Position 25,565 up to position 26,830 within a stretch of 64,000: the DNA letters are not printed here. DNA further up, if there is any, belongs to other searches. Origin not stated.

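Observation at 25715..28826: ArsS-like radical SAM/Cys-rich protein co-transcribed with a DedA(TVP38)-FAD disulfide-reductase fusion, with no arsM nearby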

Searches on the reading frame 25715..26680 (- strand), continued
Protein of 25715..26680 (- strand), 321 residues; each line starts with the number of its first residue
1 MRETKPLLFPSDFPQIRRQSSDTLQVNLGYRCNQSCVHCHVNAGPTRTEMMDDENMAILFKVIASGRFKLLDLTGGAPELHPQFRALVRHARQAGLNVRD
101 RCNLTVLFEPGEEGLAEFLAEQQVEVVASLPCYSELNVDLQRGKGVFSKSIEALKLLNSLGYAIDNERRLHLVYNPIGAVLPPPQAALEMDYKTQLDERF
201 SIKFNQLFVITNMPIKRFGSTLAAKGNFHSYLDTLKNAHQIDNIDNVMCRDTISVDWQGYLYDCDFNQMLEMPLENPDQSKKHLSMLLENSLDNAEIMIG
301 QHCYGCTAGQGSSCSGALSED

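Call 68: search_dna_similar(query=window:25715-26680:-, collection=plasmids, mode=protein, max_rows=60, max_evalue=1e-30)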
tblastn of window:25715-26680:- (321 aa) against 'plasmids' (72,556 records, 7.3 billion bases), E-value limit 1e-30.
Records with a match: 54; places in all: 54; records where one place covers at least 80% of the query: 54.
Best place of each record, by identity: 60-80% 1; <60% 53.
By first word of the organism name: Burkholderia 49; Cupriavidus 1; Acinetobacter 1; Candidatus 1; Pseudanabaena 1; Hymenobacter 1.
By predicted mobility (MOB-suite, as given by PLSDB): non-mobilizable 41; mobilizable 8; conjugative 5.
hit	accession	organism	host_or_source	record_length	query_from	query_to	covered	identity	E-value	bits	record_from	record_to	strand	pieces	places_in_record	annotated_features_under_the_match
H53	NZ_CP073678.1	Cupriavidus sp. KK10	Isolate,A bacterial consortium from ...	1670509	1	319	99%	60.9%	2e-125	402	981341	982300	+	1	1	none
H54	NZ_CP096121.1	Acinetobacter portensis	milking environment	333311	1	320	100%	58.6%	5e-118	381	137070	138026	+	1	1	arsS: arsenosugar biosynthesis radical SAM (seleno)protein ArsS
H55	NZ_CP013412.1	Burkholderia thailandensis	environmental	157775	1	318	99%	58.8%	1e-117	379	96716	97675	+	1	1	arsS: arsenosugar biosynthesis radical SAM (seleno)protein ArsS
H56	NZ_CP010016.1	Burkholderia thailandensis 34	-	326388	1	318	99%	58.8%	1e-117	379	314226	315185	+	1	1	arsS: arsenosugar biosynthesis radical SAM (seleno)protein ArsS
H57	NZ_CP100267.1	Burkholderia glumae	cell culture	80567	1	318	99%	58.1%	6e-116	375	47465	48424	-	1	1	arsS: arsenosugar biosynthesis radical SAM (seleno)protein ArsS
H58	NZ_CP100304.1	Burkholderia glumae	cell culture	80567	1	318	99%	58.1%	6e-116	375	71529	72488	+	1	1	arsS: arsenosugar biosynthesis radical SAM (seleno)protein ArsS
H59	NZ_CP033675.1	Burkholderia glumae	bacterial cell,diseased rice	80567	1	318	99%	58.1%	6e-116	375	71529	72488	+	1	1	arsS: arsenosugar biosynthesis radical SAM (seleno)protein ArsS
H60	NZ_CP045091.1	Burkholderia glumae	rice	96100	1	318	99%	58.1%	6e-116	375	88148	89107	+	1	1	arsS: arsenosugar biosynthesis radical SAM (seleno)protein ArsS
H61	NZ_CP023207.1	Burkholderia glumae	Oryza sativa,Cell culture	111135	1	318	99%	58.1%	6e-116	375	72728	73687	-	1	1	arsS: arsenosugar biosynthesis radical SAM (seleno)protein ArsS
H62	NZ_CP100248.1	Burkholderia glumae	cell culture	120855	1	318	99%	58.1%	6e-116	375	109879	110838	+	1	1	arsS: arsenosugar biosynthesis radical SAM (seleno)protein ArsS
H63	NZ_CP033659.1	Burkholderia glumae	bacterial cell,diseased rice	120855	1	318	99%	58.1%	6e-116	375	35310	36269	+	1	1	arsS: arsenosugar biosynthesis radical SAM (seleno)protein ArsS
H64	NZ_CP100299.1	Burkholderia glumae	cell culture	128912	1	318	99%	58.1%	6e-116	375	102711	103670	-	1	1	arsS: arsenosugar biosynthesis radical SAM (seleno)protein ArsS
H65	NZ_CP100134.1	Burkholderia glumae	cell culture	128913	1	318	99%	58.1%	6e-116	375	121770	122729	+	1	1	arsS: arsenosugar biosynthesis radical SAM (seleno)protein ArsS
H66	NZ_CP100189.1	Burkholderia glumae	cell culture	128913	1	318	99%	58.1%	6e-116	375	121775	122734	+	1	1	arsS: arsenosugar biosynthesis radical SAM (seleno)protein ArsS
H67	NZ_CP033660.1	Burkholderia glumae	bacterial cell,diseased rice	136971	1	318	99%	58.1%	6e-116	375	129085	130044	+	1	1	arsS: arsenosugar biosynthesis radical SAM (seleno)protein ArsS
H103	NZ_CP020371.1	Candidatus Thiodictyon syntrophicum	meromictic lake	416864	1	319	99%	56.9%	1e-113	368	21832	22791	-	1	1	arsS: arsenosugar biosynthesis radical SAM (seleno)protein ArsS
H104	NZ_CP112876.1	Pseudanabaena galeata CCNP1313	-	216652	13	321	96%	44.4%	3e-77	263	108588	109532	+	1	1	arsS: arsenosugar biosynthesis radical SAM (seleno)protein ArsS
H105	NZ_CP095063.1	Hymenobacter volaticus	single cell,air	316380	23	319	93%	46.2%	1e-78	268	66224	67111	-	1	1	arsS: arsenosugar biosynthesis radical SAM (seleno)protein ArsS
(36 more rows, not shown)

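Call 69: get_annotated_region(hit=H104, flank=8000)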
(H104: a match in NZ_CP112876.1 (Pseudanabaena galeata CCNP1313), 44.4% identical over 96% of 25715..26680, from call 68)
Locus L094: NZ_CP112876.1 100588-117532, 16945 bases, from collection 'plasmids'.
description: Pseudanabaena galeata CCNP1313 plasmid pPg_02, complete sequence
organism: Pseudanabaena galeata CCNP1313 (NCBI taxid 2602720)
taxonomy: Bacteria; Cyanobacteriota; Cyanophyceae; Pseudanabaenales; Pseudanabaenaceae; Pseudanabaena; Pseudanabaena galeata; Pseudanabaena galeata CCNP1313
host: -; source: -; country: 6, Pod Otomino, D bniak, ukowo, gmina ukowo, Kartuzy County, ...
typing (MOB-suite, as given by PLSDB): non-mobilizable
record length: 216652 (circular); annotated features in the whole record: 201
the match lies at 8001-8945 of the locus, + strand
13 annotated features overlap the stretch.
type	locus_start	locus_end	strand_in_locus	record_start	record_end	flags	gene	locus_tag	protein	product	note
CDS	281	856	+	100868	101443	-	-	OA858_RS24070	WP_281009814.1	cupin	-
CDS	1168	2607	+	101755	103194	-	-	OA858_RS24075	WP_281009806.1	HAMP domain-containing sensor histidine kinase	GO:0007165 - signal transduction [Evidence IEA]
CDS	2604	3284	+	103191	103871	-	-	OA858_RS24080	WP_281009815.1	response regulator transcription factor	GO:0000160 - phosphorelay signal transduction system [Evidence IEA]; GO:0006355 - regulation of DNA-templated ...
CDS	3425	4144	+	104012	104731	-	-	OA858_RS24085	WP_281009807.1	TVP38/TMEM64 family protein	-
CDS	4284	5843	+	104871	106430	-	-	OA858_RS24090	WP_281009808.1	mercuric reductase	-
CDS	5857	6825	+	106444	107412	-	arsM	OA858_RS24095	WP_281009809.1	arsenosugar biosynthesis arsenite methyltransferase ArsM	-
CDS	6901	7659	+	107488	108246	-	-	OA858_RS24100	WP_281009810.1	TVP38/TMEM64 family protein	-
CDS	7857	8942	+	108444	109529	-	arsS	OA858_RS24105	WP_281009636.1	arsenosugar biosynthesis radical SAM (seleno)protein ArsS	-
CDS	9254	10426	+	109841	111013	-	purT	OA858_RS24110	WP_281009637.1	formate-dependent phosphoribosylglycinamide formyltransferase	GO:0009152 - purine ribonucleotide biosynthetic process [Evidence IEA]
CDS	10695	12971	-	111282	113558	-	-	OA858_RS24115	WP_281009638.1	amylo-alpha-1,6-glucosidase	-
CDS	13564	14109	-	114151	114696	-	-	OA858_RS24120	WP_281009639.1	DUF2807 domain-containing protein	-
CDS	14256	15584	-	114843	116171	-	-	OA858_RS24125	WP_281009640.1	glycosyltransferase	-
CDS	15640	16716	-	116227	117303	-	-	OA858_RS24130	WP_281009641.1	glycosyltransferase family 4 protein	-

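Call 70: get_annotated_region(hit=H105, flank=8000)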
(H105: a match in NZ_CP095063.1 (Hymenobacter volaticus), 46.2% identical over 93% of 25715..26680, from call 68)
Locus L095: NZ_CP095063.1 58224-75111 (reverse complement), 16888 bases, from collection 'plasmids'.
description: Hymenobacter volaticus strain 5420 S-77 plasmid unnamed2, complete sequence
organism: Hymenobacter volaticus (NCBI taxid 2932254)
taxonomy: Bacteria; Bacteroidota; Cytophagia; Cytophagales; Hymenobacteraceae; Hymenobacter; Hymenobacter volaticus
host: -; source: single cell,air; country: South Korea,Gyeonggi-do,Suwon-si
typing (MOB-suite, as given by PLSDB): non-mobilizable
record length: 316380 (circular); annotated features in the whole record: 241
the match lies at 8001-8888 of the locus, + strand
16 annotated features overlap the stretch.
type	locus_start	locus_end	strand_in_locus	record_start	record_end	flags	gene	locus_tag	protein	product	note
CDS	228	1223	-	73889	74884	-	-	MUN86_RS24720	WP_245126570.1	AraC family transcriptional regulator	-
CDS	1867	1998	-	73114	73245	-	-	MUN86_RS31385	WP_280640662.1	hypothetical protein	-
CDS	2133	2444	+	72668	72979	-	-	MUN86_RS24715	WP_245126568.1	hypothetical protein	-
CDS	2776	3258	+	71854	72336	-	-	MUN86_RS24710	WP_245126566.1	hypothetical protein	-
CDS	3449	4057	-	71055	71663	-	-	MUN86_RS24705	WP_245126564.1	DUF6134 family protein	-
CDS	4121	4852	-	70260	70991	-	-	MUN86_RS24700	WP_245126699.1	DUF547 domain-containing protein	-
CDS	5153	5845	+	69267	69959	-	-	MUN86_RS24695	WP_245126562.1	TIGR04283 family arsenosugar biosynthesis glycosyltransferase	GO:0009058 - biosynthetic process [Evidence IEA]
CDS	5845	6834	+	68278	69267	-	-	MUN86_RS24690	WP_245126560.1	NAD-dependent epimerase/dehydratase family protein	-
CDS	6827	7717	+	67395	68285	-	-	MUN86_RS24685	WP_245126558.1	SDR family oxidoreductase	-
CDS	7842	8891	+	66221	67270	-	arsS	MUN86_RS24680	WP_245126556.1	arsenosugar biosynthesis radical SAM (seleno)protein ArsS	-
CDS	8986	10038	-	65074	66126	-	-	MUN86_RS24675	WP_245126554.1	LacI family DNA-binding transcriptional regulator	GO:0006351 - DNA-templated transcription [Evidence IEA]; GO:0045892 - negative regulation of DNA-templated ...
CDS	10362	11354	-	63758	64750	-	-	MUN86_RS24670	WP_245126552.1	substrate-binding domain-containing protein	-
CDS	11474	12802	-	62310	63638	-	xylA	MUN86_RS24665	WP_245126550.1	xylose isomerase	GO:0042732 - D-xylose metabolic process [Evidence IEA]; GO:0006098 - pentose-phosphate shunt [Evidence IEA]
CDS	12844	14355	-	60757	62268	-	-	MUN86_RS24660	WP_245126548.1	FGGY family carbohydrate kinase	GO:0005975 - carbohydrate metabolic process [Evidence IEA]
CDS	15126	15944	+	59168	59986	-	-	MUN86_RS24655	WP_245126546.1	rhamnogalacturonan acetylesterase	-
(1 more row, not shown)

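Call 71: get_annotated_region(hit=H103, flank=8000)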
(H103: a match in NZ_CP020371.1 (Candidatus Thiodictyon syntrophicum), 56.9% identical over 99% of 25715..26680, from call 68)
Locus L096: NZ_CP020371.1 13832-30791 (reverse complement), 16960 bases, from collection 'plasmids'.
description: Candidatus Thiodictyon syntrophicum strain Cad16T plasmid pTs417, complete sequence
organism: Candidatus Thiodictyon syntrophicum (NCBI taxid 1166950)
taxonomy: Bacteria; Pseudomonadota; Gammaproteobacteria; Chromatiales; Chromatiaceae; Thiodictyon; Candidatus Thiodictyon syntrophicum
host: -; source: meromictic lake; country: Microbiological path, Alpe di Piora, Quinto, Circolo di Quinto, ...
typing (MOB-suite, as given by PLSDB): non-mobilizable
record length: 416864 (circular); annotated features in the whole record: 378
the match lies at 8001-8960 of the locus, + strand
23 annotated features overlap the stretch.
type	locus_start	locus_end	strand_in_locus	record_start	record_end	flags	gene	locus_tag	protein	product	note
CDS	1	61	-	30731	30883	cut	-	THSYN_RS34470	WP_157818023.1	PIN domain-containing protein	-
CDS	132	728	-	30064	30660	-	-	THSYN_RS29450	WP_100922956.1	thioredoxin family protein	-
CDS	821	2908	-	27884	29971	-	-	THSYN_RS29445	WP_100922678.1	thioredoxin family protein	-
CDS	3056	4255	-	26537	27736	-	-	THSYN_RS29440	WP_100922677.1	RNA-guided endonuclease TnpB family protein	-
CDS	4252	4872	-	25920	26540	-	-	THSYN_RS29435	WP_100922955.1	IS607 family transposase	-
CDS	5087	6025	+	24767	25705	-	-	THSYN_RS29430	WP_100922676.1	nucleoside recognition family protein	-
CDS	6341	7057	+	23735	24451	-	-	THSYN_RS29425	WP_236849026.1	glycosyltransferase family 2 protein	-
CDS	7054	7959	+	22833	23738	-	-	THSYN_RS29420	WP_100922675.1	sterol desaturase family protein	GO:0008610 - lipid biosynthetic process [Evidence IEA]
CDS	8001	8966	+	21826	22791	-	arsS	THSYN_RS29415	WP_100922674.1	arsenosugar biosynthesis radical SAM (seleno)protein ArsS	-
CDS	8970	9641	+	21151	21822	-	-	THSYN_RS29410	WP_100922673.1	TIGR04282 family arsenosugar biosynthesis glycosyltransferase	GO:0009058 - biosynthetic process [Evidence IEA]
CDS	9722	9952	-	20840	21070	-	-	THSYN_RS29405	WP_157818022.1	hypothetical protein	-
CDS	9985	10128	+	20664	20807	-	-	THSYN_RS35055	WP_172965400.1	hypothetical protein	-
CDS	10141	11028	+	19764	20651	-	-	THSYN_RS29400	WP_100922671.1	5-bromo-4-chloroindolyl phosphate hydrolysis family protein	-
CDS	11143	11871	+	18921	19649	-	-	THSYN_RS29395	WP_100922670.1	glutathione S-transferase family protein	-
CDS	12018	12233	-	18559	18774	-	-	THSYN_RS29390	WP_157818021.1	hypothetical protein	-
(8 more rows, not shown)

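Call 77: search_protein_families(library=ncbifam, proteins=[L094:4284-5843:+, L094:5857-6825:+, L094:7857-8942:+, L092:14262-15299:+], max_evalue=1e-30)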
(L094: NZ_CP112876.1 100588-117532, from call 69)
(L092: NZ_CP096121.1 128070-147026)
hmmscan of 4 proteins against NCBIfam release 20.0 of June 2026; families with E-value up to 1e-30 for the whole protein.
L094:4284-5843:+ (519 aa): 24 families
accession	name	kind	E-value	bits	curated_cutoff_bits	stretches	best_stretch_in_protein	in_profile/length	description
NF004991.0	PRK06370.1-3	subfamily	6.4e-251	833.3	620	1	13-519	5-507/509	FAD-containing oxidoreductase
TIGR02053.1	MerA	equivalog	3.1e-121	405.6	454.45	1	44-501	1-455/465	mercury(II) reductase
TIGR01350.1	lipoamide_DH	equivalog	7e-114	381.1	408.8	1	44-500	2-455/461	dihydrolipoyl dehydrogenase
NF004947.0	PRK06292.2-5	equivalog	6.6e-96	322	592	1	43-497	3-456/474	dihydrolipoyl dehydrogenase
NF004992.0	PRK06370.1-4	equivalog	4e-95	318.9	629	1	42-492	3-448/459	FAD-containing oxidoreductase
NF010311.1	PRK13748.1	subfamily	6.1e-85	286.1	600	1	42-502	96-551/560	mercury(II) reductase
NF004776.0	PRK06116.1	equivalog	5.2e-83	279.5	480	1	43-490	4-444/450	glutathione-disulfide reductase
NF004946.0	PRK06292.2-4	subfamily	1.5e-81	274.6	634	1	44-497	4-468/487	dihydrolipoyl dehydrogenase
NF004945.0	PRK06292.2-3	equivalog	8.1e-81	272.2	494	1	44-492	4-445/457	dihydrolipoyl dehydrogenase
NF004943.0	PRK06292.2-1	equivalog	7.9e-80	268.8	432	1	44-499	4-455/456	dihydrolipoyl dehydrogenase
NF004939.0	PRK06292.1-1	equivalog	5.2e-79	266.1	435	1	44-503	6-462/476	dihydrolipoyl dehydrogenase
NF005884.0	PRK07846.1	equivalog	1.4e-78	264.6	501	1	43-469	3-420/454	mycothione reductase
NF041853.1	hythiocyan_redase_MerA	equivalog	1.5e-74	251.4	650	1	43-492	3-434/440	hypothiocyanous acid reductase MerA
NF003585.0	PRK05249.1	equivalog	1.1e-73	248.4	465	1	43-496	6-454/464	Si-specific NAD(P)(+) transhydrogenase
NF040477.1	chlor_oxi_RclA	equivalog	2.1e-73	247.5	740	1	44-493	4-434/441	reactive chlorine resistance oxidoreductase RclA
NF004990.0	PRK06370.1-1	equivalog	4.7e-72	243.1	842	1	42-492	3-448/459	FAD-containing oxidoreductase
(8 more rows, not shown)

L094:5857-6825:+ (322 aa): 2 families
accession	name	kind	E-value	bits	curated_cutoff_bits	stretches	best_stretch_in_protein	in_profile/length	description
NF038099.1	AsSugarArsM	exception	1.1e-171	570.3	400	1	2-322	1-321/321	arsenosugar biosynthesis arsenite methyltransferase ArsM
NF008823.0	PRK11873.1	subfamily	5.1e-35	121.3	263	1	43-235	61-244/272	arsenite methyltransferase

L094:7857-8942:+ (361 aa): 1 family
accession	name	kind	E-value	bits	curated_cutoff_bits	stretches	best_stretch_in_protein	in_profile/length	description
TIGR04167.1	rSAM_SeCys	equivalog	9.8e-125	415.8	300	1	52-360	2-303/303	arsenosugar biosynthesis radical SAM (seleno)protein ArsS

L092:14262-15299:+ (345 aa): 4 families
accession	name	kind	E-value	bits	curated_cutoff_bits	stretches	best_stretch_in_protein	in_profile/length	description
NF008823.0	PRK11873.1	subfamily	4.8e-52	177.1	263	1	2-235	8-245/272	arsenite methyltransferase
NF040538.1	methyl_ArsM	equivalog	5.1e-42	144.3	500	0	1-128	1-128/356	arsinothricin biosynthesis methyltransferase ArsM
NF041536.1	ArsM_DUF2284_UU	exception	5.5e-32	110.7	575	1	36-223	49-231/459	arsenite methyltransferase/DUF2284 domain selenoprotein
NF041537.1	ArsM_AhpD_UU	exception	1.5e-31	109.4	510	1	38-222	51-230/345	arsenite methyltransferase/AhpD domain selenoprotein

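Call 83: find_homologous_proteins(query=L094:7857-8942:+, max_evalue=1e-30)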
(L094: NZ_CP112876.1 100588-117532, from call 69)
Query L094:7857-8942:+ (361 aa): 8000 proteins with E <= 1e-30 among 8000 candidates; the best 120 are listed.
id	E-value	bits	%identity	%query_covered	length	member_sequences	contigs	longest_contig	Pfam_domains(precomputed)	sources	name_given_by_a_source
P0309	4.5e-243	824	98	100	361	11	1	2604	PF04055.28,PF12345.14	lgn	-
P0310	1.5e-239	812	96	100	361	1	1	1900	PF04055.28,PF12345.14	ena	-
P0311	2.9e-221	752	90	100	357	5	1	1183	PF04055.28,PF12345.14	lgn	-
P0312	2.4e-209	713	84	100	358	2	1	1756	PF04055.28,PF12345.14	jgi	-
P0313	3.8e-209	712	83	100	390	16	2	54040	PF04055.28,PF12345.14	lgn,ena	-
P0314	8.4e-205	698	84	100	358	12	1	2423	PF04055.28,PF12345.14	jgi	-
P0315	4.9e-200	682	82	100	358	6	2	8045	PF04055.28,PF12345.14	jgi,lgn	-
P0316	9.2e-200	681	81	99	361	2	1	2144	PF04055.28,PF12345.14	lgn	-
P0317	9.8e-200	681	81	100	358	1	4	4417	PF04055.28,PF12345.14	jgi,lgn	-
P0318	1.1e-199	681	81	100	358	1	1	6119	PF04055.28,PF12345.14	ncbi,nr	ncbi:MAG: radical SAM/Cys-rich domain protein [Pseudanabaena sp. CRU_2_10]|nr:radical SAM/Cys-rich d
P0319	1.2e-199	681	81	100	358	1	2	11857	PF04055.28,PF12345.14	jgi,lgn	jgi:radical SAM/Cys-rich protein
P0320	1.5e-199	680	82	100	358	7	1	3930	PF04055.28,PF12345.14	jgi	jgi:radical SAM/Cys-rich protein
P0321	1.3e-197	674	80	100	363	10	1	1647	PF04055.28,PF12345.14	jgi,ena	jgi:radical SAM/Cys-rich protein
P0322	4.5e-197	672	79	100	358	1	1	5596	PF04055.28,PF12345.14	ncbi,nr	ncbi:MAG: radical SAM/Cys-rich domain protein [Synechococcales cyanobacterium RU_4_20]|nr:radical SA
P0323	9.3e-196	668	80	100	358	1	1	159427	PF04055.28,PF12345.14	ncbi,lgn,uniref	ncbi:arsenosugar biosynthesis radical SAM (seleno)protein ArsS [Tumidithrix helvetica PCC 7403]|unir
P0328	1.1e-191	655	77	99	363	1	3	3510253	PF04055.28,PF12345.14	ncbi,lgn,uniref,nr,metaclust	ncbi:putative Fe-S oxidoreductase [Synechococcus sp. PCC 7502]|uniref:arsenosugar biosynthesis radic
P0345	2.1e-181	621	75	100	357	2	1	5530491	PF04055.28,PF12345.14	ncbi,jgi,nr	ncbi:putative Fe-S oxidoreductase [Leptolyngbyaceae cyanobacterium JSC-12]|nr:putative Fe-S oxidored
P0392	4.0e-175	600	73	99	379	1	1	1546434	PF04055.28,PF12345.14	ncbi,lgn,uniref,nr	ncbi:arsenosugar biosynthesis radical SAM (seleno)protein ArsS [Leptolyngbya ohadii]|uniref:arsenosu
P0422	1.9e-173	595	71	99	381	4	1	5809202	PF04055.28,PF12345.14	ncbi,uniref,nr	ncbi:arsenosugar biosynthesis radical SAM protein ArsS [Thermocoleostomius sinensis A174]|uniref:Ars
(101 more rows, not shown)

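Call 84: find_encoding_contigs(protein=P0328, flank=6000, max_places=1)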
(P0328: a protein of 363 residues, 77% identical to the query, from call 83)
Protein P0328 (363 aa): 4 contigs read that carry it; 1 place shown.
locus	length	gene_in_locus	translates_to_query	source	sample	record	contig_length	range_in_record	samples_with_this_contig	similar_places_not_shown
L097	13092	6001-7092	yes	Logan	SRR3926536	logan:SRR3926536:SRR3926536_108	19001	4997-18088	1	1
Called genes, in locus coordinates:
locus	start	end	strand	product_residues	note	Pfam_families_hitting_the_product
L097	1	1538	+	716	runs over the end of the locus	PF00072:Response_reg, PF00989:PAS, PF13188:PAS_8 (weak), PF08447:PAS_3, PF13426:PAS_9, PF00512:HisKA, PF02518:HATPase_c, PF00072:Response_reg, +2 more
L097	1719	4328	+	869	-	PF02861:Clp_N, PF23569:NBD_SMAX1 (weak), PF00004:AAA, PF17871:AAA_lid_9, PF00004:AAA, PF07724:AAA_2, PF07728:AAA_5, PF10431:ClpB_D2-small, +13 more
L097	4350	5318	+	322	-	PF01209:Ubie_methyltran, PF13847:Methyltransf_31, PF08241:Methyltransf_11, PF08242:Methyltransf_12 (weak), PF13649:Methyltransf_25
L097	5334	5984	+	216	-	PF09335:VTT_dom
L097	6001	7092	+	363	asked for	PF04055:Radical_SAM, PF12345:DUF3641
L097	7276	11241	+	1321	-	PF11965:DUF3479, PF02514:CobN-Mg_chel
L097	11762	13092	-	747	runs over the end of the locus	?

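Call 85: find_encoding_contigs(protein=P0345, flank=6000, max_places=1)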
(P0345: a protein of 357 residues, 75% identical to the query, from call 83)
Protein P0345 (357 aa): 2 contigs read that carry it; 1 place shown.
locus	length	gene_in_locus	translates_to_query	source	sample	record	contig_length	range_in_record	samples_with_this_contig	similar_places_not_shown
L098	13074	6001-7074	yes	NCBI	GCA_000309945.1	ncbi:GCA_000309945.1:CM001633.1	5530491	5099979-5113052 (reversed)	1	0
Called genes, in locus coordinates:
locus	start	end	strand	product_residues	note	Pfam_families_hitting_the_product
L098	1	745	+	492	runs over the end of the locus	PF05227:CHASE3, PF00512:HisKA, PF02518:HATPase_c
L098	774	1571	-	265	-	-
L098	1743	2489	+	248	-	PF09335:VTT_dom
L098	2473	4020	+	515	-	PF01134:GIDA (faint), PF01266:DAO (faint), PF07992:Pyr_redox_2, PF13738:Pyr_redox_3, PF00070:Pyr_redox, PF02852:Pyr_redox_dim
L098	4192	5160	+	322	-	PF01209:Ubie_methyltran, PF13847:Methyltransf_31, PF08241:Methyltransf_11, PF08242:Methyltransf_12 (weak), PF13649:Methyltransf_25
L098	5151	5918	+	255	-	PF09335:VTT_dom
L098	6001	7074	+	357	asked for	PF04055:Radical_SAM, PF12345:DUF3641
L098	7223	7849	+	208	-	PF13353:Fer4_12, PF04055:Radical_SAM (weak)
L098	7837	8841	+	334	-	PF08240:ADH_N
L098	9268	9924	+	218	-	PF08123:DOT1 (weak), PF01170:UPF0020 (weak), PF06325:PrmA, PF13649:Methyltransf_25, PF13847:Methyltransf_31, PF08241:Methyltransf_11, PF08242:Methyltransf_12 (weak)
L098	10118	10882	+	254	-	PF13353:Fer4_12, PF04055:Radical_SAM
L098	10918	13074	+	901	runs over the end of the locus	PF00171:Aldedh, PF00465:Fe-ADH, PF13685:Fe-ADH_2, PF25137:ADH_Fe_C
